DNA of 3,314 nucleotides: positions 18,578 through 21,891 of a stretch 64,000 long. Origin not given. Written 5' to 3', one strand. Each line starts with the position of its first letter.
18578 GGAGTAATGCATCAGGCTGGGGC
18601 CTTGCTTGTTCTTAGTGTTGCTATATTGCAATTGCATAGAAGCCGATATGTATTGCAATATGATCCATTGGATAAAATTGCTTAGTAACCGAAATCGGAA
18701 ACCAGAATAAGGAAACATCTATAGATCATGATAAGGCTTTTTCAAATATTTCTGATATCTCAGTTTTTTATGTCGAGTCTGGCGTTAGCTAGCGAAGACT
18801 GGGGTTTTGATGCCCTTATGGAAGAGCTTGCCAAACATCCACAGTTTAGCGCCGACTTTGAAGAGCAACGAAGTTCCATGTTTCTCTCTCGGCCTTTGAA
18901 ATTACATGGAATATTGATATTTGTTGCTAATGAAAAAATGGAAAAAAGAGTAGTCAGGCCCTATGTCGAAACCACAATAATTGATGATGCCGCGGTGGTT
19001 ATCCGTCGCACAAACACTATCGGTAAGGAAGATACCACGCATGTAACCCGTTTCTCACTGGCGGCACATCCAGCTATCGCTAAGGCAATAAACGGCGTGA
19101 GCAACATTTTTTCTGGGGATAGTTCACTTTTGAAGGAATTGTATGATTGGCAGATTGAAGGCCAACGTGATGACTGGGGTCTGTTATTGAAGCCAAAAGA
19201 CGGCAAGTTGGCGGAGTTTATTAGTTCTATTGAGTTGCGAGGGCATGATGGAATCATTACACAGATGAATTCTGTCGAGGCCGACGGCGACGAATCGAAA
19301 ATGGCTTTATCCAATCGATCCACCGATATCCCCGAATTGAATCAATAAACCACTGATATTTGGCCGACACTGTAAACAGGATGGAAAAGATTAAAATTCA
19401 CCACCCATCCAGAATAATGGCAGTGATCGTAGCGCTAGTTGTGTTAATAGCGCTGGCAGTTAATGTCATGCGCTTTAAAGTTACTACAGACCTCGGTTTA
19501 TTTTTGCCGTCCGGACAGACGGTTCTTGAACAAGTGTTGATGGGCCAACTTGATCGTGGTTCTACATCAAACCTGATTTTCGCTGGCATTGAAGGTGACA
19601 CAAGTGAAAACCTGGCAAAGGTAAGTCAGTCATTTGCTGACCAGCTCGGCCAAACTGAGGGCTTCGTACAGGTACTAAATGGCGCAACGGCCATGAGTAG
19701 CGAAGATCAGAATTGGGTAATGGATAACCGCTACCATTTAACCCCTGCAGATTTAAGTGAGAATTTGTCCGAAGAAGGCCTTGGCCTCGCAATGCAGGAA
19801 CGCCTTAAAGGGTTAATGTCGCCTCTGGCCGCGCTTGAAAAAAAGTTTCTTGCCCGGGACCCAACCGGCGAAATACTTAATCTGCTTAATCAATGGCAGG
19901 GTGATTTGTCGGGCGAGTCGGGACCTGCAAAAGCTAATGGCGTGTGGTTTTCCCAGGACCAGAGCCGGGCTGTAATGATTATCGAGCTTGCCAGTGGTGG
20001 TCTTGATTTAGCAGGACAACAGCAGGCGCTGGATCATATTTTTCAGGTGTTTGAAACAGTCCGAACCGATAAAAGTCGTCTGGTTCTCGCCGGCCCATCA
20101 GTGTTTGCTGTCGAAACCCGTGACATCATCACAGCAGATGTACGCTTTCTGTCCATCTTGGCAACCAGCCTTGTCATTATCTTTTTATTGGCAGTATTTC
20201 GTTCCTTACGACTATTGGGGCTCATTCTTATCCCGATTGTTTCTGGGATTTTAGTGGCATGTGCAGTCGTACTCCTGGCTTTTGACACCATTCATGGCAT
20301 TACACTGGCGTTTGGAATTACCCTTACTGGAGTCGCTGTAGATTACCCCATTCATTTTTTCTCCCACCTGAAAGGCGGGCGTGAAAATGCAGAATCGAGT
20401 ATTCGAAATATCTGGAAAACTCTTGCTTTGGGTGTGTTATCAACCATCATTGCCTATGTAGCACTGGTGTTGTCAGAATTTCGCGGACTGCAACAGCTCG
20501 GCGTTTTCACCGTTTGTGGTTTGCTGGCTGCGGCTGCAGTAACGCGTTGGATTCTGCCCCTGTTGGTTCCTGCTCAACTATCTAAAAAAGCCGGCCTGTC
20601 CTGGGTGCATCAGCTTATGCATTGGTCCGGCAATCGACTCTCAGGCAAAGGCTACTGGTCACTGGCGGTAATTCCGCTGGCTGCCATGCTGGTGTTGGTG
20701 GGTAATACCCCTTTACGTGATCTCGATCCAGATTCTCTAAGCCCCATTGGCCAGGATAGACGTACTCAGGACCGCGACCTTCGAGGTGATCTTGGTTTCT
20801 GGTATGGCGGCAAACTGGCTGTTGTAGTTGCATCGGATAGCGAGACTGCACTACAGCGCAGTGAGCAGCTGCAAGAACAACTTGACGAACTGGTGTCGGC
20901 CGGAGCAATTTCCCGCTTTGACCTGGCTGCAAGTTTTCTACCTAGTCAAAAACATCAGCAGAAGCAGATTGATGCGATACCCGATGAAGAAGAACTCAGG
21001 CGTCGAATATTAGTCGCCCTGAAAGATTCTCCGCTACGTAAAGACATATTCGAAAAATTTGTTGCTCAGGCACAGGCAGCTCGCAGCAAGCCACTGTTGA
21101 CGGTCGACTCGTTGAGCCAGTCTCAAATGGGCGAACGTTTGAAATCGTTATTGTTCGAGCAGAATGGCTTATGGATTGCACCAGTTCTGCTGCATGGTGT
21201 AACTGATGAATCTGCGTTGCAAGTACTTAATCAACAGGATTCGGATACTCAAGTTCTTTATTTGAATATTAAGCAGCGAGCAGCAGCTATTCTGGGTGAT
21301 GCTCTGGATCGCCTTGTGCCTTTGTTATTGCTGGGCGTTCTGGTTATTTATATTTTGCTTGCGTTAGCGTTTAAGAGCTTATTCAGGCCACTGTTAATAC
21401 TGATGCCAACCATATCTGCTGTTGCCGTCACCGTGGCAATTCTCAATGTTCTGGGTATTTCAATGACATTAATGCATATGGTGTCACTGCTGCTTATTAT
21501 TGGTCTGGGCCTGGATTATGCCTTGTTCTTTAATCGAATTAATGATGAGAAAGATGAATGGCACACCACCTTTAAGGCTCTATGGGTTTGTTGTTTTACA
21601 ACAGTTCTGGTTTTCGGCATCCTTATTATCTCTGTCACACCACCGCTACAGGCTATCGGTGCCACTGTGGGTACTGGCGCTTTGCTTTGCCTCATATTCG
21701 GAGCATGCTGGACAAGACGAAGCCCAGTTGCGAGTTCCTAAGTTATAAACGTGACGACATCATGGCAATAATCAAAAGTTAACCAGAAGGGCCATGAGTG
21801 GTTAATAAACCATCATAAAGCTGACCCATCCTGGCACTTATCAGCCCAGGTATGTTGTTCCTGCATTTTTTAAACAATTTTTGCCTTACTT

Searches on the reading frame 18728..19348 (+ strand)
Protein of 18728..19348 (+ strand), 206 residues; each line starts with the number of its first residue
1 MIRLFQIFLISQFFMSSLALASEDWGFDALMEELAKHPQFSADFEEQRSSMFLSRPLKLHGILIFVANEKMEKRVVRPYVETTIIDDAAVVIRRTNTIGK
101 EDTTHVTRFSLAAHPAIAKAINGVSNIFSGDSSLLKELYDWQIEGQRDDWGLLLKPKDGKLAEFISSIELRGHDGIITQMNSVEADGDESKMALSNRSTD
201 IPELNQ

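Call 70: search_protein_families(library=pfam, proteins=[window:18728-19348:+], max_evalue=0.00001)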
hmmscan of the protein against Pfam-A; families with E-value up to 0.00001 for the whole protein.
window:18728-19348:+ (206 aa): 1 family
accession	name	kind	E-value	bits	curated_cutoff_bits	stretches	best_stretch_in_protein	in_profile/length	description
PF19574.5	LolA_3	-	1.5e-21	77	23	1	27-200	9-175/192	Outer membrane lipoprotein carrier protein LolA-like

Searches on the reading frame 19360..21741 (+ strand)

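Call 70: search_protein_families(library=pfam, proteins=[window:19360-21741:+], max_evalue=0.00001)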
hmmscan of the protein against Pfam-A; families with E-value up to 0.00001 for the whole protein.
window:19360-21741:+ (793 aa): 1 family
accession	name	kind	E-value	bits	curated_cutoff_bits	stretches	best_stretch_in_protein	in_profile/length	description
PF03176.21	MMPL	-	1.8e-19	70.3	20.5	1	192-403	76-299/333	MMPL family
